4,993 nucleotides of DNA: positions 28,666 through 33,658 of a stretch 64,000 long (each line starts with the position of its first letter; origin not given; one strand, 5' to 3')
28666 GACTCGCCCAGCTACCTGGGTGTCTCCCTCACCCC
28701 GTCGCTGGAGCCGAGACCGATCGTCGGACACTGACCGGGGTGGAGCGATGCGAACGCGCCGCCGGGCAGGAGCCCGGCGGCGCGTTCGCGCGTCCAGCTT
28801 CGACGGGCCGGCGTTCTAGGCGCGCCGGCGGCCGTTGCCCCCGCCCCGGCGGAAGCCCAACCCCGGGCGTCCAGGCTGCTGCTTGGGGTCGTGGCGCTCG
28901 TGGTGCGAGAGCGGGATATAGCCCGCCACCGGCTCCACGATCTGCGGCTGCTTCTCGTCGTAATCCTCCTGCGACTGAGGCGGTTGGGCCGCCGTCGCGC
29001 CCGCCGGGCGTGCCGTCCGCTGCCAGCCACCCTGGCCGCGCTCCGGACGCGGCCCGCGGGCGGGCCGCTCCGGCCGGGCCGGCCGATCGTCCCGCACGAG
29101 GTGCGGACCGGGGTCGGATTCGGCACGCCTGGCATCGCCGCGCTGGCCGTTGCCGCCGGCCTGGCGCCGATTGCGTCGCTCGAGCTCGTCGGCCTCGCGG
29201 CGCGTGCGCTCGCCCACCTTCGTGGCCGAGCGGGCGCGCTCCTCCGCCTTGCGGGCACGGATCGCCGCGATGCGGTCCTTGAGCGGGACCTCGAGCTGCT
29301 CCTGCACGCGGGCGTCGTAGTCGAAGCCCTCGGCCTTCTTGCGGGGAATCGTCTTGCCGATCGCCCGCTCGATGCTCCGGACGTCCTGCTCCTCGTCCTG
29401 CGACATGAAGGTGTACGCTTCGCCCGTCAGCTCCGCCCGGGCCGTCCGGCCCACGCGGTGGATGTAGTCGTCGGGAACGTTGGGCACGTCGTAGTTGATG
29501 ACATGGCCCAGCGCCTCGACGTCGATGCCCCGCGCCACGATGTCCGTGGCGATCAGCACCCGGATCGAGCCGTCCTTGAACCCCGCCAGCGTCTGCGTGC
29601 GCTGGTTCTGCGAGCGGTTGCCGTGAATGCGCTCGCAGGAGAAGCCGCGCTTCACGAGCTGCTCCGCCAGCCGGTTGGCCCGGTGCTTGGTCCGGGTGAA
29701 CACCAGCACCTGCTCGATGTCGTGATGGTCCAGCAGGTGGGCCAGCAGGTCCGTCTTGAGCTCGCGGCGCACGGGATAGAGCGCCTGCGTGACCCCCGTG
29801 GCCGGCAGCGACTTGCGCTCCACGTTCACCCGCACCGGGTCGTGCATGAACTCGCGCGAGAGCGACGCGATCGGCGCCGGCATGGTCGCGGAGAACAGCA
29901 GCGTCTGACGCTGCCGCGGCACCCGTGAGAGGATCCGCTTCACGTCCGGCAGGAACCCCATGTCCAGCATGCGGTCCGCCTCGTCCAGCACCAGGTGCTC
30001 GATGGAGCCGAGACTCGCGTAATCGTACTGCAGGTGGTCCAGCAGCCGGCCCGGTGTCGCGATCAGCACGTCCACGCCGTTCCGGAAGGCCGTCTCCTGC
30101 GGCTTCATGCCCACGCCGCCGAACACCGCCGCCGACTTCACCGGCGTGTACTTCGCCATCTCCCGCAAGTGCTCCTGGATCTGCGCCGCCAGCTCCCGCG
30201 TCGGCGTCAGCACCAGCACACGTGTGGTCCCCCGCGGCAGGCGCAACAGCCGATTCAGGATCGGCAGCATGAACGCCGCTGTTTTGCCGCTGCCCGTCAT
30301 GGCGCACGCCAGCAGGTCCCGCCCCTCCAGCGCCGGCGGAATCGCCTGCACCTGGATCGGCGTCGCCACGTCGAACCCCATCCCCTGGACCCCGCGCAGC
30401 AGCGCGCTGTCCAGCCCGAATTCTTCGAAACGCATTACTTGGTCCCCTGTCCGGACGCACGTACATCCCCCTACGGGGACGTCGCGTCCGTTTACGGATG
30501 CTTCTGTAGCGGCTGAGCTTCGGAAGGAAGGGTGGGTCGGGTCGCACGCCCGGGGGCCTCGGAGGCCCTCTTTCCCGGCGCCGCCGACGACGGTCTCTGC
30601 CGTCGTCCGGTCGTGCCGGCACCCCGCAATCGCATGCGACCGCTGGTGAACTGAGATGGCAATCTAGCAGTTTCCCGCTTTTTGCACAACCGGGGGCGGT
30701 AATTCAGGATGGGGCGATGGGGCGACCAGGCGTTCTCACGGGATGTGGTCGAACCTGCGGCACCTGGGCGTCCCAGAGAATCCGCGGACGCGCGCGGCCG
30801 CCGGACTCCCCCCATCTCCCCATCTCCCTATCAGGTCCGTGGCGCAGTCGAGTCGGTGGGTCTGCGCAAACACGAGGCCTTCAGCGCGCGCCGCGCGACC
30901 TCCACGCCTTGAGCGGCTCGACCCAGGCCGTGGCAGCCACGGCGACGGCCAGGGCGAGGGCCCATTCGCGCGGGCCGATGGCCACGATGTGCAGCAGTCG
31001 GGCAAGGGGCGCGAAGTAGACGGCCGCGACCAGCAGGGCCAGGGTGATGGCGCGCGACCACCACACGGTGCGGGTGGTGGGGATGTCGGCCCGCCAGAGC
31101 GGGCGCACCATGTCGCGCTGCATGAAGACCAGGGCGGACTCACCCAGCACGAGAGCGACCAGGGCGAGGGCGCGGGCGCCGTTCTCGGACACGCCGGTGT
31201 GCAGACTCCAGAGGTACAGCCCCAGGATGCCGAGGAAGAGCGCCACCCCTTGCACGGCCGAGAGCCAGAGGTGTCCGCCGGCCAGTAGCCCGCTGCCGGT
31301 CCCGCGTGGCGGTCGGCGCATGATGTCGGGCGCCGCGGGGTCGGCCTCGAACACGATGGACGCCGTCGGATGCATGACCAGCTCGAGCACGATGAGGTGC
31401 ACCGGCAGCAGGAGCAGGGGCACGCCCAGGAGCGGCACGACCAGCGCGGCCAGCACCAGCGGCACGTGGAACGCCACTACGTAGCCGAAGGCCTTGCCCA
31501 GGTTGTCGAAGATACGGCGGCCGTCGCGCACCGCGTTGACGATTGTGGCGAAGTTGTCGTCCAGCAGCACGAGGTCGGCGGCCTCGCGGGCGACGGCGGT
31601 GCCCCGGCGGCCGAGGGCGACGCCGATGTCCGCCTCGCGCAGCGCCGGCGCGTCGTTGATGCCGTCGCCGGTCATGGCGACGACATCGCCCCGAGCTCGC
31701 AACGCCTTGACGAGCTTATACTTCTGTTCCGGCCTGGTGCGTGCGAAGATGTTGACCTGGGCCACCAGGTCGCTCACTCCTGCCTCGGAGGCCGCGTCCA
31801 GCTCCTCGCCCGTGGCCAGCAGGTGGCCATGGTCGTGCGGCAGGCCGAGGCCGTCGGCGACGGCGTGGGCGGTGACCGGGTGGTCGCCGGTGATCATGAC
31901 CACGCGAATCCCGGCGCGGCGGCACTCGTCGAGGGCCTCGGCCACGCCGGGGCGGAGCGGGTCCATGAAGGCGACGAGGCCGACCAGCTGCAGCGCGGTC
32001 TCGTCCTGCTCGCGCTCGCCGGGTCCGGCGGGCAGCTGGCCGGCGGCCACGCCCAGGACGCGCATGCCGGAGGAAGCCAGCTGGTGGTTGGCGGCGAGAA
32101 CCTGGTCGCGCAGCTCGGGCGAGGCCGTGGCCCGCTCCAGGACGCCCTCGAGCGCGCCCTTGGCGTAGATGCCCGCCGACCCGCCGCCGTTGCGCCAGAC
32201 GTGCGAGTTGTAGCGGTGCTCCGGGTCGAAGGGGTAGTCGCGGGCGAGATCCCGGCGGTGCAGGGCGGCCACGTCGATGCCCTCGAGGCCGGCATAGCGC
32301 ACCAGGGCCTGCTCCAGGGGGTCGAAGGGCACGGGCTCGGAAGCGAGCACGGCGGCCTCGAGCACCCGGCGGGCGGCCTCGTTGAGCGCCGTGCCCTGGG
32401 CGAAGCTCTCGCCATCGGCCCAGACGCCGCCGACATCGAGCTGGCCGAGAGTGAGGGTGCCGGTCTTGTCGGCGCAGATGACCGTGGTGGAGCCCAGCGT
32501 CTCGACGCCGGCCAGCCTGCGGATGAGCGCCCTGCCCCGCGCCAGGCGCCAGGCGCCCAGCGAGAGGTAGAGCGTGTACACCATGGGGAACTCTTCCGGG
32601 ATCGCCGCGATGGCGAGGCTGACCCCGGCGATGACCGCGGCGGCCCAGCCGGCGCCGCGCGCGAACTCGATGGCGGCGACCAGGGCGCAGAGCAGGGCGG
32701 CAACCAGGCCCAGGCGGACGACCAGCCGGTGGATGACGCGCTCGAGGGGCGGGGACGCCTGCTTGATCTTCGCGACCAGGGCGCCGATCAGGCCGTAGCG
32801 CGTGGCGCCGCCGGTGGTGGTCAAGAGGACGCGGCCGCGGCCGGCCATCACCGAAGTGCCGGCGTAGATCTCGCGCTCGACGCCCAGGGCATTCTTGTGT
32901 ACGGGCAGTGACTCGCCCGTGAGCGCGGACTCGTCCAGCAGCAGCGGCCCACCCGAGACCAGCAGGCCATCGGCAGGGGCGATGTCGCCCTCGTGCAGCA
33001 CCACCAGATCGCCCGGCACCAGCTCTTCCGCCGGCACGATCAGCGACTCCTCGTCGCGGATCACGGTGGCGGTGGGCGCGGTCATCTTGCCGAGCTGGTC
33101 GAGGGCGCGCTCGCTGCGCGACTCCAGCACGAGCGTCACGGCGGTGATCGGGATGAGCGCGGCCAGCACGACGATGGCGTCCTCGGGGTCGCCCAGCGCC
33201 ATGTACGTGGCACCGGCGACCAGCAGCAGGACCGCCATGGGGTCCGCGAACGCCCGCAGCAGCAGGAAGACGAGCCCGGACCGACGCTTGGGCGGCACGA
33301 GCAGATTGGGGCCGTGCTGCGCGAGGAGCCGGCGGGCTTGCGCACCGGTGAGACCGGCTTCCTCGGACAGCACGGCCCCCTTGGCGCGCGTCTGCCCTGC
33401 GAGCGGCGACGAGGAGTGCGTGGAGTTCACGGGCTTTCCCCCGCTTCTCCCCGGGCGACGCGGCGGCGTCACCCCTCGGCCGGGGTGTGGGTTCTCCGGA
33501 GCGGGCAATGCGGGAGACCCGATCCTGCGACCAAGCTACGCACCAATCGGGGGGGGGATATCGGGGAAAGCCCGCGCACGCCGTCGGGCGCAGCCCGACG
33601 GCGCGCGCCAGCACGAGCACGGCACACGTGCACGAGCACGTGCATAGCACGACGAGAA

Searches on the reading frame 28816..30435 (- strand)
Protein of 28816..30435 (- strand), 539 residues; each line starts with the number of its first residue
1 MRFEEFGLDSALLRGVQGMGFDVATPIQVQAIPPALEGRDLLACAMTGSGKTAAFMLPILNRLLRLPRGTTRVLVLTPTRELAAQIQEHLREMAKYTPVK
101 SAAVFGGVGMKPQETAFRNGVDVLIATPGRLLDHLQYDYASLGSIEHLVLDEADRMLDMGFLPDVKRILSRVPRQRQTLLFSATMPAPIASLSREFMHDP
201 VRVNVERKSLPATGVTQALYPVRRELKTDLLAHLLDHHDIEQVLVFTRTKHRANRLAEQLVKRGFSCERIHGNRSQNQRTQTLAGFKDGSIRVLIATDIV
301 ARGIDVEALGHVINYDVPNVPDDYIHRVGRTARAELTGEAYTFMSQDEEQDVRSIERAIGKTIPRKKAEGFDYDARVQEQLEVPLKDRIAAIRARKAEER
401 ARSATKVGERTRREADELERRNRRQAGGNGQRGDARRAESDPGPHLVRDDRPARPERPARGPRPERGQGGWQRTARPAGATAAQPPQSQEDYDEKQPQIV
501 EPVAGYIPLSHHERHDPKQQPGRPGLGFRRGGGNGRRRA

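Call 11: search_protein_families(library=pfam, proteins=[window:28816-30435:-])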
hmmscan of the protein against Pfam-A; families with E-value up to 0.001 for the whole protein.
window:28816-30435:- (539 aa): 5 families
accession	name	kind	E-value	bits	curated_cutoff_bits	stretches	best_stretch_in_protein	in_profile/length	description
PF00270.35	DEAD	-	2e-52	177.7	26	1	25-189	1-164/167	DEAD/DEAH box helicase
PF00271.37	Helicase_C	-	1.2e-32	112.9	23.5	1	227-334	2-109/110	Helicase conserved C-terminal domain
PF04851.21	ResIII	-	3.3e-08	34.1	22.5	1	40-185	25-162/164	Type III restriction enzyme, res subunit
PF13245.12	AAA_19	-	4.4e-06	27.4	25.1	0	28-180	1-121/134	AAA domain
PF00580.27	UvrD-helicase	-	0.0002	21.5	23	0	28-98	5-73/271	UvrD/REP helicase N-terminal domain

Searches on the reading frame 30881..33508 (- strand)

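Call 11: search_protein_families(library=pfam, proteins=[window:30881-33508:-])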
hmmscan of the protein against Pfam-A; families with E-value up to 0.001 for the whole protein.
window:30881-33508:- (875 aa): 7 families
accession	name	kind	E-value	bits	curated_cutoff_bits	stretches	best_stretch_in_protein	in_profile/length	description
PF00122.25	E1-E2_ATPase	-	3.8e-44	150.8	28.1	1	141-324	1-180/181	E1-E2 ATPase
PF00689.26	Cation_ATPase_C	-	1.6e-32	113.1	27.3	1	697-868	1-174/175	Cation transporting ATPase, C-terminus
PF00702.32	Hydrolase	-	2.3e-20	74.2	26.4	1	343-627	3-191/191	haloacid dehalogenase-like hydrolase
PF00690.31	Cation_ATPase_N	-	7.2e-11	42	20.4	1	48-100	16-67/69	Cation transporter/ATPase, N-terminus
PF12710.13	HAD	-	7.6e-08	33.4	27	1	518-624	86-189/189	haloacid dehalogenase-like hydrolase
PF08282.18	Hydrolase_3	-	0.00042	20.6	20.9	0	598-658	194-253/255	haloacid dehalogenase-like hydrolase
PF13246.12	Cation_ATPase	-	0.00088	19.7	21.7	0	396-461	22-89/91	Cation transport ATPase (P-type)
